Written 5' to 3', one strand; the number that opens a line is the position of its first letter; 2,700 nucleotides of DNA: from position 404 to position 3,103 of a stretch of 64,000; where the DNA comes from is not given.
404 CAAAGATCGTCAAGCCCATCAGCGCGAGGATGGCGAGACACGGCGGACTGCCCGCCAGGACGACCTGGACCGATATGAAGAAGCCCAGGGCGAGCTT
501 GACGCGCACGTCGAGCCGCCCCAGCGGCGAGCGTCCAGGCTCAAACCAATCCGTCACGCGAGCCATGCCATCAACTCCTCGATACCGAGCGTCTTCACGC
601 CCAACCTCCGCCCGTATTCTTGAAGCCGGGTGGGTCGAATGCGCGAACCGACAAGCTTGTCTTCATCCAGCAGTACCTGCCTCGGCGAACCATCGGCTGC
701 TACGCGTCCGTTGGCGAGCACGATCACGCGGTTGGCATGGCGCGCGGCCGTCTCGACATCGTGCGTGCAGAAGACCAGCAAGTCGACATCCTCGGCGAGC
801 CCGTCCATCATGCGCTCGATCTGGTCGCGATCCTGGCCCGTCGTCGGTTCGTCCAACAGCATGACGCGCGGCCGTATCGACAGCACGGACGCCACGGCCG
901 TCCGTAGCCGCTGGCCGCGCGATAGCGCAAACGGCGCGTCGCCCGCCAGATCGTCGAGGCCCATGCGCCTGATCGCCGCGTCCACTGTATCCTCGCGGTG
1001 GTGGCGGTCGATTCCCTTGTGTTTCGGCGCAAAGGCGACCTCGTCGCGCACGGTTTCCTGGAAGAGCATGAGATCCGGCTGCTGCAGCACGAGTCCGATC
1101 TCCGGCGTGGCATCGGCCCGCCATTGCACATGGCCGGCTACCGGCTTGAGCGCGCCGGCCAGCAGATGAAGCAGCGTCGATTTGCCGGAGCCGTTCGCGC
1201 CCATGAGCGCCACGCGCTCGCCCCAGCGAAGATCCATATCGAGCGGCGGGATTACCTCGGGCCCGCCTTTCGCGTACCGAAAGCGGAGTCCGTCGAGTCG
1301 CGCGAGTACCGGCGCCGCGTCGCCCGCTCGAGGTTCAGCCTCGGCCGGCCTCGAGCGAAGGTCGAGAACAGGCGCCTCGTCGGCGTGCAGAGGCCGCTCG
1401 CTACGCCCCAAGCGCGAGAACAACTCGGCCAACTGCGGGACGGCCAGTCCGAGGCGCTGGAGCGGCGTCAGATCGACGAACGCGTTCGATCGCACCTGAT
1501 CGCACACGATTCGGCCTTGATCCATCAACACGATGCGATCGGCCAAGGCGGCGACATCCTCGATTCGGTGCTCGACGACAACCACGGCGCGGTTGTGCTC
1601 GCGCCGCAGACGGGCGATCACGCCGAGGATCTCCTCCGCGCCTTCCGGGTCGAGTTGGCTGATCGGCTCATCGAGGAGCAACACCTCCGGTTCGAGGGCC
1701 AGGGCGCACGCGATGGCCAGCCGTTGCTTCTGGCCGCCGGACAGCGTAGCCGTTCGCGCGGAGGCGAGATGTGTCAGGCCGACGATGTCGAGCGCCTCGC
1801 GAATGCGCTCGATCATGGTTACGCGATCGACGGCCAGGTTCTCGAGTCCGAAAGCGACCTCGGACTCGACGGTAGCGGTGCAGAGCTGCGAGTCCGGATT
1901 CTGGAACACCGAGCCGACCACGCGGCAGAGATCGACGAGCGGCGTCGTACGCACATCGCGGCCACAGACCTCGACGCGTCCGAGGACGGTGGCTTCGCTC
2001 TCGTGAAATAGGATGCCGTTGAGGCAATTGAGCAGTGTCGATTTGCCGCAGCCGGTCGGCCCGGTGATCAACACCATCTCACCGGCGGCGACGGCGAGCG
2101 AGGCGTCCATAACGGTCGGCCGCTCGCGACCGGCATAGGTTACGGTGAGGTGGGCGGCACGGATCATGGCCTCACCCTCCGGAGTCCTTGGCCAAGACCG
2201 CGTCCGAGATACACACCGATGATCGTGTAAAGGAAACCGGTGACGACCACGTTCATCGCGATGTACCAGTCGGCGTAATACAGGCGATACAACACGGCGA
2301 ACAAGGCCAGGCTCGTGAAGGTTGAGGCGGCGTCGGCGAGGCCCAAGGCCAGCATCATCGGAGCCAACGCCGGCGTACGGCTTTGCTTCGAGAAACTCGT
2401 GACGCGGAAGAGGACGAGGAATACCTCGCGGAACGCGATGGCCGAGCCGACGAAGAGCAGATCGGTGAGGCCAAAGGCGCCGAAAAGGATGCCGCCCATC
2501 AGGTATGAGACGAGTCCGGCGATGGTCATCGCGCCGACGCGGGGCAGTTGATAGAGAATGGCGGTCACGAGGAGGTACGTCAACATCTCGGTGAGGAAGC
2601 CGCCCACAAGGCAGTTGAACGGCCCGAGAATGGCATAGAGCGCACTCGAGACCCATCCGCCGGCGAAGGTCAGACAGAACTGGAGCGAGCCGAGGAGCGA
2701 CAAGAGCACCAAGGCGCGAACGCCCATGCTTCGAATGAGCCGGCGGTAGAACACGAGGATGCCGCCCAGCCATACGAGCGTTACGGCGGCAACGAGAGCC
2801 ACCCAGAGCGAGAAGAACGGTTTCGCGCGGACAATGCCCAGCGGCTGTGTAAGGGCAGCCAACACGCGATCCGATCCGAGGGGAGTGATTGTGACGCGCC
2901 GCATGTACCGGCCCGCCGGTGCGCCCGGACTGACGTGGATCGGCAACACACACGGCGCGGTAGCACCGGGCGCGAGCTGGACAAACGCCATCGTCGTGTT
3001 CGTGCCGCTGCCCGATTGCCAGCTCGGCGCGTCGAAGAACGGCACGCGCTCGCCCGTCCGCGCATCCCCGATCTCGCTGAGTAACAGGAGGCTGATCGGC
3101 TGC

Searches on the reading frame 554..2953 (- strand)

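Call 14: search_protein_families(library=pfam, proteins=[window:554-2953:-], max_evalue=0.001)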
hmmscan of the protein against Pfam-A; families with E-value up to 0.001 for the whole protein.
window:554-2953:- (799 aa): 23 families
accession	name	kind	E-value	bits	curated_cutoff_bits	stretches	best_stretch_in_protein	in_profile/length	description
PF00005.33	ABC_tran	-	2.3e-53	180.9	25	2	283-431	3-136/137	ABC transporter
PF13476.12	AAA_23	-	4.3e-10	41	27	1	293-320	21-48/201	AAA domain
PF13555.12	AAA_29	-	6.8e-10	39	27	1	288-318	19-49/61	P-loop containing region of AAA domain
PF13304.12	AAA_21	-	1.6e-09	38.7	27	0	405-456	239-291/304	AAA domain, putative AbiEii toxin, Type IV TA system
PF02463.25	SMC_N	-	5.1e-09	36.3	40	1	292-466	25-201/220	RecF/RecN/SMC N terminal domain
PF13191.12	AAA_16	-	8.6e-09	36.5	32.6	1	281-450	12-124/167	AAA ATPase domain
PF03193.22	RsgA_GTPase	-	3.4e-07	30.7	30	0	265-313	80-128/174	RsgA GTPase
PF13521.12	AAA_28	-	2.7e-06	28.2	27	0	580-601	1-22/164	AAA domain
PF13558.12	SbcC_Walker_B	-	3.3e-06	27.7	27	0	397-446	26-88/90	SbcC/RAD50-like, Walker B motif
PF13401.12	AAA_22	-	5.5e-06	27.1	27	0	293-354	7-62/130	AAA domain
PF13481.12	AAA_25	-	5.9e-06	26.5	27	0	556-599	10-54/195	AAA domain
PF00437.27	T2SSE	-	1.2e-05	24.7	24.9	1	290-320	141-171/370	Type II/IV secretion system protein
PF01078.27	Mg_chelatase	-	2.3e-05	24.4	20.3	0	285-324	16-55/207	Magnesium chelatase, subunit ChlI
PF01926.29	MMR_HSR1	-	3.4e-05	24.4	21.9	0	580-605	1-26/113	50S ribosome-binding GTPase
PF05729.18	NACHT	-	7.7e-05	23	26.7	0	580-602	2-24/167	NACHT domain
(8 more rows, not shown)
